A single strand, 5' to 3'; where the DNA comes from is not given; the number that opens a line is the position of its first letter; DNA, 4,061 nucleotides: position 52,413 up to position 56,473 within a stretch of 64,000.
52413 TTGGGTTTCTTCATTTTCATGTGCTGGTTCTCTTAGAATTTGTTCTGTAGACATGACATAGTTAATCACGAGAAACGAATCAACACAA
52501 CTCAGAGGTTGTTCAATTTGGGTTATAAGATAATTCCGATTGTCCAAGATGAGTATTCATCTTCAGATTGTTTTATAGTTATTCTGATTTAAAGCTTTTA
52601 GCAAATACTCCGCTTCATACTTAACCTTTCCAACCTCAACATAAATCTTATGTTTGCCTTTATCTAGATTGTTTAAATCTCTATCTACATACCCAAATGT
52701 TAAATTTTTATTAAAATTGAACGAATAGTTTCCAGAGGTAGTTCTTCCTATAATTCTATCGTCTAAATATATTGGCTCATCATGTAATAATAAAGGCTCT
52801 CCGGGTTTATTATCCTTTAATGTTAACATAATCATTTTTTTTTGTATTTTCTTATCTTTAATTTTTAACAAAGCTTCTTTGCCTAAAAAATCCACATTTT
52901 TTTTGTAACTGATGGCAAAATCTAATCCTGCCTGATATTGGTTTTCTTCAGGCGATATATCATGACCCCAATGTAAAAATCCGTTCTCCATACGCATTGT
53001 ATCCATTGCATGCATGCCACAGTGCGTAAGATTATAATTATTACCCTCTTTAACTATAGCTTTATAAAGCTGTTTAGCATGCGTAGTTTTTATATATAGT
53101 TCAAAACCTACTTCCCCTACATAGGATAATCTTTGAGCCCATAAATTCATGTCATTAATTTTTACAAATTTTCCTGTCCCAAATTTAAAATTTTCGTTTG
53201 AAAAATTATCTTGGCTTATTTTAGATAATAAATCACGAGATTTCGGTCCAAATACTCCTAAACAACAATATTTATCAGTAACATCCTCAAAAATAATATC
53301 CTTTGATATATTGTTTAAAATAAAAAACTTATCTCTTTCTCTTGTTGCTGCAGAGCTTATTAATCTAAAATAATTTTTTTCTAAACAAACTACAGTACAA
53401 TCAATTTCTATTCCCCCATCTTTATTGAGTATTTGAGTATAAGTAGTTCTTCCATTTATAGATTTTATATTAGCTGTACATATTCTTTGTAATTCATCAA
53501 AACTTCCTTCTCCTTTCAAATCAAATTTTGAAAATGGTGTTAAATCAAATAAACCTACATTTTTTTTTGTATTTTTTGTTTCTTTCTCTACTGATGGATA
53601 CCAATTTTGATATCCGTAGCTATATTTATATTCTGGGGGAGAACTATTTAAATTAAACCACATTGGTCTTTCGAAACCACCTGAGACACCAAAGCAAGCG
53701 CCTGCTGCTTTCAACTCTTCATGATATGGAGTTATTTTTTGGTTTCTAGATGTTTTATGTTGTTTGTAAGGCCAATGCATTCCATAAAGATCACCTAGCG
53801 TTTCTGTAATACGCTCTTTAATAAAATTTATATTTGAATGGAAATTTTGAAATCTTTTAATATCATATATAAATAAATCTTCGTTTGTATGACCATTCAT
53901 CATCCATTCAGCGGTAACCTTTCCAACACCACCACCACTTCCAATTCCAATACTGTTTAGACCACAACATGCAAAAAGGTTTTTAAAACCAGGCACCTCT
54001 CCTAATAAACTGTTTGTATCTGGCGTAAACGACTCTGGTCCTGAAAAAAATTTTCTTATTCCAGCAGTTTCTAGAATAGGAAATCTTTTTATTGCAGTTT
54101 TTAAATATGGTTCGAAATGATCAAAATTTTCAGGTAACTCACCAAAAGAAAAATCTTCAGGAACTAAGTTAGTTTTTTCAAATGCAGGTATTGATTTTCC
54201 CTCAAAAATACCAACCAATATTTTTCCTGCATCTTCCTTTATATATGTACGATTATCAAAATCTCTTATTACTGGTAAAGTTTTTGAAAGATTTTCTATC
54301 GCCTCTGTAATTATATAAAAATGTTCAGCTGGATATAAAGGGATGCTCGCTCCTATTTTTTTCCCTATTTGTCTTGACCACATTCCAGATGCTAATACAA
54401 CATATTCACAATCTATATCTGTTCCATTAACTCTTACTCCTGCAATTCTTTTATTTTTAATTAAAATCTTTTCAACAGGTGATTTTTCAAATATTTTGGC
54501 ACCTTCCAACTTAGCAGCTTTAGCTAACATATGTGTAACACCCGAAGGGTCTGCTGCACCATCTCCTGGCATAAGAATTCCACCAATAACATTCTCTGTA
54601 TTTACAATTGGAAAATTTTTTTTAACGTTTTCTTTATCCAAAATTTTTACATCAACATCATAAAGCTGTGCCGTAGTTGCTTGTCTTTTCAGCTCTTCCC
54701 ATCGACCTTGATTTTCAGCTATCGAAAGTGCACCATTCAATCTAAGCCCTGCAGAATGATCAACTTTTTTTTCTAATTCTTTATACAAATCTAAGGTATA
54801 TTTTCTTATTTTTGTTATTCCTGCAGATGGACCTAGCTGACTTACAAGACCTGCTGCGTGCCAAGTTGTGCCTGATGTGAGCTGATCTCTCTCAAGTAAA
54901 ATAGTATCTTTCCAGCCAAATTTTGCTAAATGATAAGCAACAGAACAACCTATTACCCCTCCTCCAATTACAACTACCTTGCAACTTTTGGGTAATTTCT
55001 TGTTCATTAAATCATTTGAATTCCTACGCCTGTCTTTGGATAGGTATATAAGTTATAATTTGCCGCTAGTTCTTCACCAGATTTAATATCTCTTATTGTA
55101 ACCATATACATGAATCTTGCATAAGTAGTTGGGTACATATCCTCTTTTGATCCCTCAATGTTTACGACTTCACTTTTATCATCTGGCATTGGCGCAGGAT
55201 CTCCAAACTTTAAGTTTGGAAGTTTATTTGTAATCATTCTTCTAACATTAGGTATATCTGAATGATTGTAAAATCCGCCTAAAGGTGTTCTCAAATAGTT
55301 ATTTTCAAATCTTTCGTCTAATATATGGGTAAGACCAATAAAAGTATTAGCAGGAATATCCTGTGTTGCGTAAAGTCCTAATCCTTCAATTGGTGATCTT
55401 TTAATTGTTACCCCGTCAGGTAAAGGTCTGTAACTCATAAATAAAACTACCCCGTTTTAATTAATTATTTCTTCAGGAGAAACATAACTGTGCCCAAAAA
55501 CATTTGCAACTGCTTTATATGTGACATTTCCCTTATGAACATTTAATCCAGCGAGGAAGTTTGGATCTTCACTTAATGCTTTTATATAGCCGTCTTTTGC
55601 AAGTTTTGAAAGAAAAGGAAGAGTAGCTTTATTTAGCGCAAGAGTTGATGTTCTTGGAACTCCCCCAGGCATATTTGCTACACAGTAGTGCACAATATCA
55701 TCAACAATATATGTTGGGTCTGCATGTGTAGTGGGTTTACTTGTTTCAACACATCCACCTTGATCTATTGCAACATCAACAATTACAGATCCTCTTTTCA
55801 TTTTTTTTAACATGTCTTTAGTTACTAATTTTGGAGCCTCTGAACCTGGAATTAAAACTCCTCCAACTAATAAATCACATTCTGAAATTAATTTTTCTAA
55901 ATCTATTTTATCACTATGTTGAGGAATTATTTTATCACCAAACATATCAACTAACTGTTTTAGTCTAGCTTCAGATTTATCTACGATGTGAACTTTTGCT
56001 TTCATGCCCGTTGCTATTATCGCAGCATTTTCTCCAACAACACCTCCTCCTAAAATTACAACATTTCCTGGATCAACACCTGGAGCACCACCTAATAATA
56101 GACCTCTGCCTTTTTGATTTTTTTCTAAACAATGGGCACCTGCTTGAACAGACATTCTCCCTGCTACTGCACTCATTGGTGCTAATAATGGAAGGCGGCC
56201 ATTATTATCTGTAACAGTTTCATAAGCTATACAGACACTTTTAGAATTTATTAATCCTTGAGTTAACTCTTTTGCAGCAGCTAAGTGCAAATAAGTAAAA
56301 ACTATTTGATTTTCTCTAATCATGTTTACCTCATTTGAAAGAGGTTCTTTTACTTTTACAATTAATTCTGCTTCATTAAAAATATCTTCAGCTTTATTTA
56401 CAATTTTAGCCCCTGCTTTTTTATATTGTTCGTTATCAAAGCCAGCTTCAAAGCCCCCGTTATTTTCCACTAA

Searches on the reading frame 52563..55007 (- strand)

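Call 103: search_protein_families(library=pfam, proteins=[window:52563-55007:-], max_evalue=0.00001)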
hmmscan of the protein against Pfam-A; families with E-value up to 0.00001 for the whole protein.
window:52563-55007:- (814 aa): 7 families
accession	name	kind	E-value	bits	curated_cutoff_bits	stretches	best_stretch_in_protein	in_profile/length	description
PF01571.26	GCV_T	-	2.8e-70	236.9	25.6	1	429-698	2-255/255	Aminomethyltransferase folate-binding domain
PF01266.30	DAO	-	2.7e-67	228.2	27.9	1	10-368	1-353/353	FAD dependent oxidoreductase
PF16350.10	FAO_M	-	9.2e-15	55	27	1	371-425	1-55/56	FAD dependent oxidoreductase central domain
PF08669.17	GCV_T_C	-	2.7e-12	46.8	25.9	1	723-802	1-74/80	Glycine cleavage T-protein C-terminal barrel domain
PF07992.20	Pyr_redox_2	-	3.8e-10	40.1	26.1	0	9-47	143-181/291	Pyridine nucleotide-disulphide oxidoreductase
PF00890.30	FAD_binding_2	-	1.2e-07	31.8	20.4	1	11-212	2-206/414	FAD binding domain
PF01946.23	Thi4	-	2.4e-06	27.4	26.2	0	158-200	101-144/235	Thi4 family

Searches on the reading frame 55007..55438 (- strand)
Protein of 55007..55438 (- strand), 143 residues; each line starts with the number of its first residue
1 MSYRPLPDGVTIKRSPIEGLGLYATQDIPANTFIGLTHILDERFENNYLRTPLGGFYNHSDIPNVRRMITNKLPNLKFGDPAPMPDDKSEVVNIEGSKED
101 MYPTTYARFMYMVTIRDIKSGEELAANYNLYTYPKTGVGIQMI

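Call 103: search_protein_families(library=pfam, proteins=[window:55007-55438:-], max_evalue=0.00001)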
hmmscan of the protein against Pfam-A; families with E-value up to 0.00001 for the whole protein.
window:55007-55438:- (143 aa): 1 family
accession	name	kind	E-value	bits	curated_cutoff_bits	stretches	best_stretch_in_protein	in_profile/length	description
PF00856.33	SET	-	3.4e-09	37.5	22.4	1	19-129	1-105/105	SET domain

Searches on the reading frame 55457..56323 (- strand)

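Call 103: search_protein_families(library=pfam, proteins=[window:55457-56323:-], max_evalue=0.00001)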
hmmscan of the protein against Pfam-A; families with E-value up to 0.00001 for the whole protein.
window:55457-56323:- (288 aa): 3 families
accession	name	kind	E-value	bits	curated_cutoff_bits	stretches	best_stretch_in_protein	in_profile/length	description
PF01262.27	AlaDh_PNT_C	-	8.3e-83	277.5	23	1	58-270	1-214/214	Alanine dehydrogenase/PNT, C-terminal domain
PF05222.21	AlaDh_PNT_N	-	1.2e-11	45.5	30.4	1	1-54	81-136/136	Alanine dehydrogenase/PNT, N-terminal domain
PF02826.25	2-Hacid_dh_C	-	8.9e-08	32.1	25.1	1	87-185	38-127/178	D-isomer specific 2-hydroxyacid dehydrogenase, NAD binding domain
